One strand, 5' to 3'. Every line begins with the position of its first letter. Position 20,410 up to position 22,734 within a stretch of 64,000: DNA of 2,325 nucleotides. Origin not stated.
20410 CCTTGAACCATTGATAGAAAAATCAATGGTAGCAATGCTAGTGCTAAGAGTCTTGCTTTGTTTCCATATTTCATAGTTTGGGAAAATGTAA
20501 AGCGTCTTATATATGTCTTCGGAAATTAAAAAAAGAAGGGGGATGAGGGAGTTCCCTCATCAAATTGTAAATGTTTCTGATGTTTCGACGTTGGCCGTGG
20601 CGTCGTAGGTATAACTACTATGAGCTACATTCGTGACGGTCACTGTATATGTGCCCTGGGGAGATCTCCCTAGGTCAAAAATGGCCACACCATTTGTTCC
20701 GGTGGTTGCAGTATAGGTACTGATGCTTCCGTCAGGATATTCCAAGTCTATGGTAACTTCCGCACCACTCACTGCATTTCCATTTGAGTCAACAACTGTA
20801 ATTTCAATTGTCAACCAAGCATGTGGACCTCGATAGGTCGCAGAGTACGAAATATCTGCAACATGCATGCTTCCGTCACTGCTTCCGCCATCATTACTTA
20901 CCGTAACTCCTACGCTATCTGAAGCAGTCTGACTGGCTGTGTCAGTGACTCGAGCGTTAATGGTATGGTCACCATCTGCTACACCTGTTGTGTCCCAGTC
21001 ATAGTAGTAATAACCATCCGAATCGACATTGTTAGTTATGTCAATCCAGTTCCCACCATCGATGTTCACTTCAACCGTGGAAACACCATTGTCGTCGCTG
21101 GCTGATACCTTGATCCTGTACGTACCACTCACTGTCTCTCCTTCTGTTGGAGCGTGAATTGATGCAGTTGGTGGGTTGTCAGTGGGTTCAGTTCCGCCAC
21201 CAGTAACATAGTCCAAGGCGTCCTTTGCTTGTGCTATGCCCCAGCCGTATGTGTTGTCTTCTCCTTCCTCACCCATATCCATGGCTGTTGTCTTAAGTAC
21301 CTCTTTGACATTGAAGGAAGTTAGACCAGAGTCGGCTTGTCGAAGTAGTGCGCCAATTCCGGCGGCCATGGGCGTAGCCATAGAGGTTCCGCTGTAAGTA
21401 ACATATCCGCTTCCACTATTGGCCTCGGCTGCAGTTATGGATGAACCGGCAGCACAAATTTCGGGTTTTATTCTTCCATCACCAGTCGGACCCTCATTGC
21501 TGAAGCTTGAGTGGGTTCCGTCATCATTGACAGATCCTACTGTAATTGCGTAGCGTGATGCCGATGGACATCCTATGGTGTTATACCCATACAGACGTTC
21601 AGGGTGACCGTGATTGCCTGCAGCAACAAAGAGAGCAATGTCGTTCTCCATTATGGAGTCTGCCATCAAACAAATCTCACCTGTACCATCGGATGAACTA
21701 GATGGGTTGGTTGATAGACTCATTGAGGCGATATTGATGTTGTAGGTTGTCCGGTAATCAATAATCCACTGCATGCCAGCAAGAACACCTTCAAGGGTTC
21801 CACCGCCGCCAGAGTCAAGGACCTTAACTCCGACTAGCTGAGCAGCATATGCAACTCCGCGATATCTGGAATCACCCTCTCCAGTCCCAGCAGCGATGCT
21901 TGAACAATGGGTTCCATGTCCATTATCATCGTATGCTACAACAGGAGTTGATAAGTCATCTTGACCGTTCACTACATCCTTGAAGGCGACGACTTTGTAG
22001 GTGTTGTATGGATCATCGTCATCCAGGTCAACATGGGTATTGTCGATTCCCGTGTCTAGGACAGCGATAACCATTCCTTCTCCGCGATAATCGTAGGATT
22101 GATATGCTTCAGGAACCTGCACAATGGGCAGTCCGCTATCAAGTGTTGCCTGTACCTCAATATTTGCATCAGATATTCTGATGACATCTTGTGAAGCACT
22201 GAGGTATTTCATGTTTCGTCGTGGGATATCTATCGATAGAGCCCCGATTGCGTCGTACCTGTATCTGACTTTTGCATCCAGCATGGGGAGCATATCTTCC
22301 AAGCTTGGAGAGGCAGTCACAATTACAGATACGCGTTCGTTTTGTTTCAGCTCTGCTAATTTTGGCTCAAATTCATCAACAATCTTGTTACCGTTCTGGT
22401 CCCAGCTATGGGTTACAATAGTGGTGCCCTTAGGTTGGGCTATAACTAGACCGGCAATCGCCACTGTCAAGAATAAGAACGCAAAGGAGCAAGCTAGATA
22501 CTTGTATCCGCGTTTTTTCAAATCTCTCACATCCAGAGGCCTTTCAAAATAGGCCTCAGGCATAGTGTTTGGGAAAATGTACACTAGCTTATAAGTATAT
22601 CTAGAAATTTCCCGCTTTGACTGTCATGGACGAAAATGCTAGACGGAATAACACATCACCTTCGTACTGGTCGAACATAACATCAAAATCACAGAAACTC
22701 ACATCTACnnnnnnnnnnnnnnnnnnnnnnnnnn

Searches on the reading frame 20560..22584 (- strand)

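Call 3: search_protein_families(library=pfam, proteins=[window:20560-22584:-], max_evalue=0.1)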
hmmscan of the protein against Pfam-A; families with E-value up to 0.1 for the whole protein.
window:20560-22584:- (674 aa): 11 families
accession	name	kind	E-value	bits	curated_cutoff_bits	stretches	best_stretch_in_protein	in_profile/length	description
PF00082.27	Peptidase_S8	-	3.4e-55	187.8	21.8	1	168-449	1-288/288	Subtilase family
PF17957.7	Big_7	-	5.2e-15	56.3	24.1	1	472-544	1-70/70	Bacterial Ig domain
PF02369.22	Big_1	-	1.3e-07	32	34.9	1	592-660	20-88/93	Bacterial Ig-like domain (group 1)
PF13620.12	CarboxypepD_reg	-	2.3e-06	28.3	32.3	1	592-672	1-77/82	Carboxypeptidase regulatory-like domain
PF19077.6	Big_13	-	5.7e-06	27.2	27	1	496-562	35-100/102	Bacterial Ig-like domain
PF18237.6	Tk-SP_N-pro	-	0.0002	21.7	26.5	1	64-122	2-65/67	Tk-SP N-propeptide domain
PF24025.1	Ig_DR_A0283-like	-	0.00027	21.6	27.1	1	592-651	8-63/102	DR_A0283-like, Ig-like domain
PF24107.1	DUF7382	-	0.0018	18.6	27.4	1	592-635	21-63/65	Domain of unknown function (DUF7382)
PF09134.16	Invasin_D3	-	0.0019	19.1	33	1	592-654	23-84/98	Invasin, domain 3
PF01835.25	MG2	-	0.0048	17.7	32.8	0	590-659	16-81/96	MG2 domain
PF17789.7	MG4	-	0.0069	17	24.7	0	592-651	17-72/95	Macroglobulin domain MG4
